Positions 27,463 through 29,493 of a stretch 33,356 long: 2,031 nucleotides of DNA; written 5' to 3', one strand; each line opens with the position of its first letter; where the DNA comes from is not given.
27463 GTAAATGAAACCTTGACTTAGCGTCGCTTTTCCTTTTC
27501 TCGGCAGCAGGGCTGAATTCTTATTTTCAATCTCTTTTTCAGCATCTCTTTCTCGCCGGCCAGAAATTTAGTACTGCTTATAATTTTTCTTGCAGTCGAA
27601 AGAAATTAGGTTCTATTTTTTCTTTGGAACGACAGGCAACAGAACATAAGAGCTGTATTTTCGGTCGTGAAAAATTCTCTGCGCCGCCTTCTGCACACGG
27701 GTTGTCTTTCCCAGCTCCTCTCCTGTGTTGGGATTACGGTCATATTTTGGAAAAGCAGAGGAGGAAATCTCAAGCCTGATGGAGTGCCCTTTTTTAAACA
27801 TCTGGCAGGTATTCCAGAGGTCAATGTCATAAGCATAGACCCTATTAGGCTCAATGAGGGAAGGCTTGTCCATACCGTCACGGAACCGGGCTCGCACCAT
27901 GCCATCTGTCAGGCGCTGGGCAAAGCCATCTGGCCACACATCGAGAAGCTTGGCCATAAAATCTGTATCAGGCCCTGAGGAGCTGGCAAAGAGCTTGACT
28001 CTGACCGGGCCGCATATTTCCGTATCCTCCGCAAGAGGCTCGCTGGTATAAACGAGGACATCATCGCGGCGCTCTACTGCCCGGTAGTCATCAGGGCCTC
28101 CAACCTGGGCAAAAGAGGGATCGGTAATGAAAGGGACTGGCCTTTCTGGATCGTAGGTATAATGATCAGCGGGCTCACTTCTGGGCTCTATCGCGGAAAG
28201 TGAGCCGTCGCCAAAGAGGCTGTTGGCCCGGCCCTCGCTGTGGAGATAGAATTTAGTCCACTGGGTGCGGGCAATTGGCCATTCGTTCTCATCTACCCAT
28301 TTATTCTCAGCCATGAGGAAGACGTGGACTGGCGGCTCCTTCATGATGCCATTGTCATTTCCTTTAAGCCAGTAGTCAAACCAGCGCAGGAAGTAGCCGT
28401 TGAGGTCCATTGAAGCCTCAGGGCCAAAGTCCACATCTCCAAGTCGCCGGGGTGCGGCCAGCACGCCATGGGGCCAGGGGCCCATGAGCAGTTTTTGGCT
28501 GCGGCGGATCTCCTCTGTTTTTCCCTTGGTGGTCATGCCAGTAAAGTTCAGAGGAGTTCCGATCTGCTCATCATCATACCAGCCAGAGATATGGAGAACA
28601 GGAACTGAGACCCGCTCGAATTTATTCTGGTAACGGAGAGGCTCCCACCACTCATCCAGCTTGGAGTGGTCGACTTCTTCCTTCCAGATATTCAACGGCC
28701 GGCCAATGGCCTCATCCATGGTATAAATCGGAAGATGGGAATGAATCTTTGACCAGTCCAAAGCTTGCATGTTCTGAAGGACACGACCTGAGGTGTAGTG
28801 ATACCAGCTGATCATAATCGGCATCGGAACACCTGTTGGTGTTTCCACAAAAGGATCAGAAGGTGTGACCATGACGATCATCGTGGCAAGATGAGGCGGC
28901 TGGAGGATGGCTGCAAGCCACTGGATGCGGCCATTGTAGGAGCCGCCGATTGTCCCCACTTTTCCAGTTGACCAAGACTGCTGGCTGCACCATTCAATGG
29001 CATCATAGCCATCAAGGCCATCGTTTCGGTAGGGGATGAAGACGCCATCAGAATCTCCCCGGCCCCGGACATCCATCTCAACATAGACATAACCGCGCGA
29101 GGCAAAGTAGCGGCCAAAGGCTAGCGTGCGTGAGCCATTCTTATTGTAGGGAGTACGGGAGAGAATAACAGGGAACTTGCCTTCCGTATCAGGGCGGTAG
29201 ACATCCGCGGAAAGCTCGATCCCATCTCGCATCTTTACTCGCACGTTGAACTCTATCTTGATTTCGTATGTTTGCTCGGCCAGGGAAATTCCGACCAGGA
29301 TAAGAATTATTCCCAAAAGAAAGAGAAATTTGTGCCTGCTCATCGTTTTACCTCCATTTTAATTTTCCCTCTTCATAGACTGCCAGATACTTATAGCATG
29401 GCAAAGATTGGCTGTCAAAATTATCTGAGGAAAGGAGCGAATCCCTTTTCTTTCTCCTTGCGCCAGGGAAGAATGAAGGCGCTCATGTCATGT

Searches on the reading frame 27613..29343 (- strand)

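Call 10: search_protein_families(library=pfam, proteins=[window:27613-29343:-], max_evalue=0.01)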
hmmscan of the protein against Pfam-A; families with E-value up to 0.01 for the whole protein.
window:27613-29343:- (576 aa): 3 families
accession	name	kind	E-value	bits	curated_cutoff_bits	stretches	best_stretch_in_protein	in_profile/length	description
PF08530.16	PepX_C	-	6.2e-54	183.6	22.5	1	331-567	1-216/217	X-Pro dipeptidyl-peptidase C-terminal non-catalytic domain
PF02129.25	Peptidase_S15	-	9.2e-51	173.5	23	1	40-293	1-261/262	X-Pro dipeptidyl-peptidase (S15 family)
PF05448.18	AXE1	-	0.0011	18.2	21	1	32-96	57-121/321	Acetyl xylan esterase (AXE1)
